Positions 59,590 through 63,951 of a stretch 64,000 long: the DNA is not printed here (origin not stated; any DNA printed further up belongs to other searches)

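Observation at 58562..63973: Candidate undescribed SIR2-based defense system: split SIR2 effector plus 1353-aa STAND-like P-loop NTPase (plus a small TM protein), beside a Type IIG R-M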

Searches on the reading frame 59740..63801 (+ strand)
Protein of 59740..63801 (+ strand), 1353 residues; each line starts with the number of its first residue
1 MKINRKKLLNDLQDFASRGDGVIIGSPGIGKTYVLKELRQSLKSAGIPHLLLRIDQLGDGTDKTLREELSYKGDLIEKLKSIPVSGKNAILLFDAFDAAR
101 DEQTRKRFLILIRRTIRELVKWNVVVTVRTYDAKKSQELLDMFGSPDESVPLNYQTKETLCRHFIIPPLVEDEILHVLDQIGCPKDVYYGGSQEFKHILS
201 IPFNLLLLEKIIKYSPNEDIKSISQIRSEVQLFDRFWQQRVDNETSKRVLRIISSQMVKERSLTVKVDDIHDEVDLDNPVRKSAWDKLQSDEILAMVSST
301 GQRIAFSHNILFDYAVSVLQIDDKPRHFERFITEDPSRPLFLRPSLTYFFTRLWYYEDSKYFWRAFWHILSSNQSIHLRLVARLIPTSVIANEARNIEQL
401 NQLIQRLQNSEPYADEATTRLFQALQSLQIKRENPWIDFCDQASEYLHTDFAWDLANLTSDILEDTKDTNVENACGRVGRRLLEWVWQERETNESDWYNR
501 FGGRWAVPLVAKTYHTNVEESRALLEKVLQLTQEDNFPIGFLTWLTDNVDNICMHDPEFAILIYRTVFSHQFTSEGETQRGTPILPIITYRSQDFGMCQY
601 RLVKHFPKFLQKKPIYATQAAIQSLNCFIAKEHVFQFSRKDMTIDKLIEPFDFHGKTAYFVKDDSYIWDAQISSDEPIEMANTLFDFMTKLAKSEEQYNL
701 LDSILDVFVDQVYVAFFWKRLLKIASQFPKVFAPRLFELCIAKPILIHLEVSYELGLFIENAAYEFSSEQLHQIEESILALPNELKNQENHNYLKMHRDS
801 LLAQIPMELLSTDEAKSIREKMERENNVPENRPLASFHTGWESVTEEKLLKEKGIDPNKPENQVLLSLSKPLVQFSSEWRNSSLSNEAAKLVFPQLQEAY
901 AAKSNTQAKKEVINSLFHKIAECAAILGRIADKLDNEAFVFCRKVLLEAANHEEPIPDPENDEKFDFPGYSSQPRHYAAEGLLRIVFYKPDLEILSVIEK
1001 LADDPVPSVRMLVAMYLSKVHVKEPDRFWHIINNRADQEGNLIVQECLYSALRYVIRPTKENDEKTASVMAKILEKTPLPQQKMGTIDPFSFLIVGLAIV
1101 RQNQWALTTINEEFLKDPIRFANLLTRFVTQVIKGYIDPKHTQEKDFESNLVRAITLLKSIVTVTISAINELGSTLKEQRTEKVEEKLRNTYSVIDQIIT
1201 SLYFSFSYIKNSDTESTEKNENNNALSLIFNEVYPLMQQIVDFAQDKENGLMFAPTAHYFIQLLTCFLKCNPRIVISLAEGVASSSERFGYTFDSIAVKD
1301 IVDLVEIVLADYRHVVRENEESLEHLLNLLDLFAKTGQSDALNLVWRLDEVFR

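Call 3: search_protein_families(library=pfam, proteins=[window:59740-63801:+], max_evalue=0.1)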
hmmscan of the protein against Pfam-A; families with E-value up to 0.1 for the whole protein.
window:59740-63801:+ (1353 aa): 10 families
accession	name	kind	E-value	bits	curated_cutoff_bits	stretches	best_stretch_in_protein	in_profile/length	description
PF05729.18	NACHT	-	3.5e-06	27.4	26.7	1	22-141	4-141/167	NACHT domain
PF13401.12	AAA_22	-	0.00072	20.3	27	1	19-69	6-54/130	AAA domain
PF13191.12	AAA_16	-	0.0011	20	32.6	1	8-71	12-66/167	AAA ATPase domain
PF20720.3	nSTAND3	-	0.0015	18.7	27.2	1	22-143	21-125/155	Novel STAND NTPase 3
PF00004.35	AAA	-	0.017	16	21.2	1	23-106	3-82/131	ATPase family associated with various cellular activities (AAA)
PF24764.1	rva_4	-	0.038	14.2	26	0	1021-1075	3-57/194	Integrase core domain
PF24850.1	CC_BshC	-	0.046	14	27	0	487-516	121-150/159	Bacillithiol biosynthesis BshC, C-terminal coiled-coil domain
PF13604.12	AAA_30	-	0.07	13.3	27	0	21-79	21-76/191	AAA domain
PF13646.12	HEAT_2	-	0.091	13.5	27.7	0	975-1020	17-58/88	HEAT repeats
PF13245.12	AAA_19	-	0.098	13.3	25.1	0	22-46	15-39/134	AAA domain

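Call 4: search_protein_families(library=padloc, proteins=[window:59740-63801:+], max_evalue=0.1)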
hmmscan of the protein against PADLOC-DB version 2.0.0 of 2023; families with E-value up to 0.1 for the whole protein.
window:59740-63801:+ (1353 aa): 4 families
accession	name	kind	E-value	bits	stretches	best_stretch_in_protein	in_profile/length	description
PDLC04700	PDC-M54A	-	4.2e-183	608.7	1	2-1353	302-1657/1657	-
PDLC04702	PDC-M54A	-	5e-164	546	1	9-1352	308-1620/1621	-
PDLC04701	PDC-M54A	-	2.5e-38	129.5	1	178-1351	5-1142/1144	-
PDLC04140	mad8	-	0.027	12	0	11-60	19-69/314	mads_8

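Call 5: search_protein_families(library=ncbifam, proteins=[window:59740-63801:+], max_evalue=0.1)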
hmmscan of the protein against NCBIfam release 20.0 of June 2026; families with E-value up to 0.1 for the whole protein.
window:59740-63801:+ (1353 aa): 0 families

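Call 6: find_homologous_proteins(query=window:59740-63801:+, max_evalue=0.00001)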
Query window:59740-63801:+ (1353 aa): 892 proteins with E <= 0.00001 among 8000 candidates; the best 120 are listed.
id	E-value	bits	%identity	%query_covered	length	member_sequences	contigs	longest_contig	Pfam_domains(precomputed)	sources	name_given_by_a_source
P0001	0.0e+0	3044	99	100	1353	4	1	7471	PF05729.19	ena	-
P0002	0.0e+0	2715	89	100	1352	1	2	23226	-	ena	-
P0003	0.0e+0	2477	81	100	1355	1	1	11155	PF05729.19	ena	-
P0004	0.0e+0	2389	79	100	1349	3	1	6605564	-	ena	-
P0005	0.0e+0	2372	78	100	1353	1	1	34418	-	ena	-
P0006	0.0e+0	2341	77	100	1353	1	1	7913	PF05729.19,PF20720.4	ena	-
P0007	0.0e+0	2320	76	100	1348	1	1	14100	-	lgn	-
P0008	0.0e+0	2266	75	100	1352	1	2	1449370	-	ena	-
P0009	0.0e+0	2207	73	100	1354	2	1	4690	-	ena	-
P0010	0.0e+0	2181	74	98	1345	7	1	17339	PF05729.19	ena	-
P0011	0.0e+0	2174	73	100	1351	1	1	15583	-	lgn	-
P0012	0.0e+0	2173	72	100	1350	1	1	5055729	PF05729.19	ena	-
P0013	0.0e+0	2131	71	100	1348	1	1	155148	PF13191.13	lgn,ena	-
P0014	0.0e+0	2124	71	100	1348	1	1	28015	-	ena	-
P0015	0.0e+0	2110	70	100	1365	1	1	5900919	-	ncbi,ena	-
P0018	0.0e+0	2068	68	100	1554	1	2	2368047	PF21941.3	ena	-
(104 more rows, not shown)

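Call 9: find_encoding_contigs(protein=P0018, flank=8000, max_places=3)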
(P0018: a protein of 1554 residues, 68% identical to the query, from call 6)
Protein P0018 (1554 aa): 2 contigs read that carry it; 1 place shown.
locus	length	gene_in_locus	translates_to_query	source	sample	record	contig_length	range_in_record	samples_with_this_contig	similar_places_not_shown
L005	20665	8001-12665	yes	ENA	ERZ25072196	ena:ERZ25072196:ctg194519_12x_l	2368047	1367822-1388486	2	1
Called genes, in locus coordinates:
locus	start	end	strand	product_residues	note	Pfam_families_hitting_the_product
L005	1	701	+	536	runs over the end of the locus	PF03712:Cu2_monoox_C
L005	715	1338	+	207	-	-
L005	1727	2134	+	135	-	-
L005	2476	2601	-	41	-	-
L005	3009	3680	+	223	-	-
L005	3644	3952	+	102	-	-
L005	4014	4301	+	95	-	-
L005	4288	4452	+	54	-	-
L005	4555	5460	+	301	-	PF01609:DDE_Tnp_1, PF13612:DDE_Tnp_1_3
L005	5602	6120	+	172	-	-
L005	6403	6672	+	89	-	PF14338:Mrr_N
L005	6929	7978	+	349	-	PF13289:SIR2_2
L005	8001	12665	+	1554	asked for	PF21941:SMEK_N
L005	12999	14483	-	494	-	-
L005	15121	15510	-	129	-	PF08937:ThsB_TIR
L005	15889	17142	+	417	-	PF00464:SHMT, PF00155:Aminotran_1_2, PF01212:Beta_elim_lyase (weak)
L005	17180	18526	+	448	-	PF08245:Mur_ligase_M, PF27239:FOL3_C, PF02875:Mur_ligase_C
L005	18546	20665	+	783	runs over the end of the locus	PF03030:H_PPase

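Call 10: find_related_loci(query=window:59740-63801:+, collection=genome_contigs, flank=6000)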
Query window:59740-63801:+ (1353 aa) in genome_contigs; peptide patterns used: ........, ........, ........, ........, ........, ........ (x = any residue, [..] = any of these).
77 stretches matched a pattern; 24 encode a relative of the query (tblastn E <= 1e-3); 24 distinct loci.
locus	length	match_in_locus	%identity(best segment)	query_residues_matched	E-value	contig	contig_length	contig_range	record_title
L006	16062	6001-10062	68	1-1353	0e+0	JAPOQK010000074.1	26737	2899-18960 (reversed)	MAG: Candidatus Poribacteria bacterium isolate APA_bin_83 c_000000360054, whole genome shotgun sequence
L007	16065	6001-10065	67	1-1353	0e+0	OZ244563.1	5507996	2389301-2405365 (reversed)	MAG: Candidatus Poribacteria bacterium isolate ff81fa92-488d-40f9-821d-30cdc2806971 genome assembly, chromosome: 1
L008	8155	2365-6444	67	1-1353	0e+0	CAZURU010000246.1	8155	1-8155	MAG TPA_asm: uncultured bacterium isolate SRP109090_co2_4 genome assembly, contig: NODE_13449_length_8155_cov_9.477901,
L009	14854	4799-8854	61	1-1353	0e+0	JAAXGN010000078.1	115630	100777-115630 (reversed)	MAG: Candidatus Poribacteria bacterium isolate Plut_88864 filtered_Plut_88864_genomic_contig_9199, whole genome shotgun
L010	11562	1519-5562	63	1-1353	0e+0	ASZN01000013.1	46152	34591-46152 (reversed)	Candidatus Poribacteria bacterium WGA-3G POR3G_contig_12.13_C, whole genome shotgun sequence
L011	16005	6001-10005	61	1-1353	0e+0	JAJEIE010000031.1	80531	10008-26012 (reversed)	MAG: Candidatus Poribacteria bacterium isolate p16x65bins.49 k141_154051, whole genome shotgun sequence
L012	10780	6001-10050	61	1-1353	0e+0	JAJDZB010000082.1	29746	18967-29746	MAG: Candidatus Poribacteria bacterium isolate jk18x34bins.64 k141_476699, whole genome shotgun sequence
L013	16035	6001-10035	62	1-1353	0e+0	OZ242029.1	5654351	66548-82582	MAG: Candidatus Poribacteria bacterium isolate e47116a6-1c5e-4b36-9515-22f207f5838d genome assembly, chromosome: 1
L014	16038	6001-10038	60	1-1353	0e+0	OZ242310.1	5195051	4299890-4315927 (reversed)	MAG: Candidatus Poribacteria bacterium isolate 20da2b61-0884-4a9e-940d-2acfcc06f24a genome assembly, chromosome: 1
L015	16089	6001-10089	60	1-1353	0e+0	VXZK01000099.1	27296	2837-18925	MAG: Candidatus Poribacteria bacterium isolate SB0670_bin_33 NODE_892_length_27296_cov_17.570317, whole genome shotgun s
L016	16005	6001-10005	63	1-1351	0e+0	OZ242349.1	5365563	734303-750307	MAG: Candidatus Poribacteria bacterium isolate e367748c-ea16-458c-b08a-e5b385d280ea genome assembly, chromosome: 1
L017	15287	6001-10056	58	1-1353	0e+0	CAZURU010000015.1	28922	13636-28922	MAG TPA_asm: uncultured bacterium isolate SRP109090_co2_4 genome assembly, contig: NODE_2098_length_28922_cov_8.241625,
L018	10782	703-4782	58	1-1353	0e+0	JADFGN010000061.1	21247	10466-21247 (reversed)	MAG: Candidatus Poribacteria bacterium isolate B30T1B8 B30T1B8_NODE4082, whole genome shotgun sequence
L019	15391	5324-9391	60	1-1353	0e+0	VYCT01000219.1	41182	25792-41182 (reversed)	MAG: Candidatus Poribacteria bacterium isolate SB0675_bin_22 NODE_423_length_41182_cov_11.505532, whole genome shotgun s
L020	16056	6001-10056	62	1-1353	0e+0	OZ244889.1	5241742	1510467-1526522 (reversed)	MAG: Candidatus Poribacteria bacterium isolate e98e4a03-ae45-434a-8c9f-424be2589405 genome assembly, chromosome: 1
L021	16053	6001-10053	65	1-1353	0e+0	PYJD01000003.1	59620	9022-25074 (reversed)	MAG: Candidatus Poribacteria bacterium isolate MSPOR6 Ga0207211_103, whole genome shotgun sequence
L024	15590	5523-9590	56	1-1353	0e+0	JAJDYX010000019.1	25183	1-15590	MAG: Candidatus Latescibacterota bacterium isolate jk18x34bins.57 k141_267303, whole genome shotgun sequence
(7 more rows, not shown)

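Call 15: search_protein_families(library=padloc, proteins=[P0018, L012:1622-5038:-, L015:3598-4518:+, L017:10377-14027:+, L005:12999-14483:-, L010:6230-7411:+, L024:9649-10641:+], max_evalue=0.01)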
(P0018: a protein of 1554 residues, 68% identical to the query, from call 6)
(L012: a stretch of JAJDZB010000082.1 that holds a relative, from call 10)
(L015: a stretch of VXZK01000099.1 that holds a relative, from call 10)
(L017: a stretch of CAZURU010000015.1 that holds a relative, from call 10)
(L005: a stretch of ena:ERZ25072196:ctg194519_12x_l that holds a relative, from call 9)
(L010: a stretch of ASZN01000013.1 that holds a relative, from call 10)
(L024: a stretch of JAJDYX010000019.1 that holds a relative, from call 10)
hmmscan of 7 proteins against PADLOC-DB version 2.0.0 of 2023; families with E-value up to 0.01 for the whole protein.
P0018 (1554 aa): 7 families
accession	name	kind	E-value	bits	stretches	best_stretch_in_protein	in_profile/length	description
PDLC04700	PDC-M54A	-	1.9e-181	603.3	1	197-1554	298-1657/1657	-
PDLC04702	PDC-M54A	-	1.3e-162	541.3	1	195-1553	296-1620/1621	-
PDLC02399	Aga_REase-PNTD1-PNTD2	-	1.8e-59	199.9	1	1-172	1-171/463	Class I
PDLC04701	PDC-M54A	-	3.3e-44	149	2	387-951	15-556/1144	-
PDLC04140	mad8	-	0.00068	17.2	0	212-296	22-67/314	mads_8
PDLC04214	HEC-02A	-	0.0027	15.1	0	221-244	26-49/338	-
PDLC04213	HEC-02A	-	0.0042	14.7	0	218-245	24-51/337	-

L012:1622-5038:- (1138 aa): 57 families (the best 25 are shown)
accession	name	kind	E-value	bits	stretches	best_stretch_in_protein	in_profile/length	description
PDLC00659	HmaA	-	1.4e-189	630.5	1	71-1103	69-1136/1176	SNF2 helicase / DEAD-box helicase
PDLC02620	DrmD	-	9.5e-106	352.9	1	105-683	98-657/1060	DrmD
PDLC02500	BrxHI|BrxHII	-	2.9e-97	325.3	1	64-696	48-668/933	BrxHI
PDLC02621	DrmD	-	2.8e-92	308.5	1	127-709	141-725/1040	DrmD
PDLC02504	BrxHI|BrxHII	-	1.4e-84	282.8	1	74-839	77-809/971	BrxHII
PDLC02572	DrmA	-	5.3e-64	214.7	1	127-689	138-721/1043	DrmA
PDLC02632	DrmD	-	4.6e-57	191.9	1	127-611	143-633/662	DrmD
PDLC02634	DrmD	-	1.3e-56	189.9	1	103-638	88-619/900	DrmD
PDLC02623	DrmD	-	3.2e-55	185.4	2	346-741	414-763/1040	DrmD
PDLC02633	DrmD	-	1.2e-53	180.3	1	127-607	145-633/839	DrmD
PDLC02619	DrmD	-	1.6e-51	173.5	2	100-540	26-449/872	DrmD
PDLC02624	DrmD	-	6e-38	128.8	1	145-663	2-535/652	DrmD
PDLC02840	DpdE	-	3.7e-37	126.1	2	101-290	154-320/1091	DpdE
PDLC02843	DpdE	-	4.2e-36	122.3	2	109-298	161-325/1091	DpdE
PDLC02853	DpdE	-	4.4e-32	109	2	105-294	96-289/985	DpdE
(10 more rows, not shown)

L015:3598-4518:+ (306 aa): 0 families

L017:10377-14027:+ (1216 aa): 16 families
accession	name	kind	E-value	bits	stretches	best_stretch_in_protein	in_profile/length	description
PDLC04933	PDC-S15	-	6.7e-17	59.9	1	11-128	15-131/286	-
PDLC04936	PDC-S15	-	1.3e-16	58.8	1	19-122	37-140/300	-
PDLC04938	PDC-S15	-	7.1e-15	53.2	1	20-202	56-262/276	-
PDLC01172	TPR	-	1.7e-13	48.2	0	404-455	146-198/448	TPR repeats containing protein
PDLC04937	PDC-S15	-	3.5e-12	44.5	1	23-203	33-241/254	-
PDLC04932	PDC-S15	-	7.1e-10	36.7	1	13-112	29-143/324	-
PDLC04931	PDC-S15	-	1.4e-09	36.1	1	13-206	50-268/282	-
PDLC04926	PDC-S15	-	3.9e-09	34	1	28-128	35-139/300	-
PDLC04927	PDC-S15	-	7.5e-09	33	1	23-114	35-122/422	-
PDLC04934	PDC-S15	-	1.4e-08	32.2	1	13-113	47-153/416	-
PDLC04930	PDC-S15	-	9.9e-08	29.4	1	72-110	76-114/380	-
PDLC01171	TPR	-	1.9e-07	28.5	1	285-525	67-317/504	TPR repeats containing protein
PDLC01101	PrimPol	-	9.2e-07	25.9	0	735-799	35-99/490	adaptation polymerase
PDLC04940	PDC-S15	-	1.1e-06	26.5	1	11-153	41-201/280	-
PDLC04781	PDC-M71B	-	0.00072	16.4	0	712-765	129-182/515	-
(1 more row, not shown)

L005:12999-14483:- (494 aa): 0 families

L010:6230-7411:+ (393 aa): 0 families

L024:9649-10641:+ (330 aa): 0 families
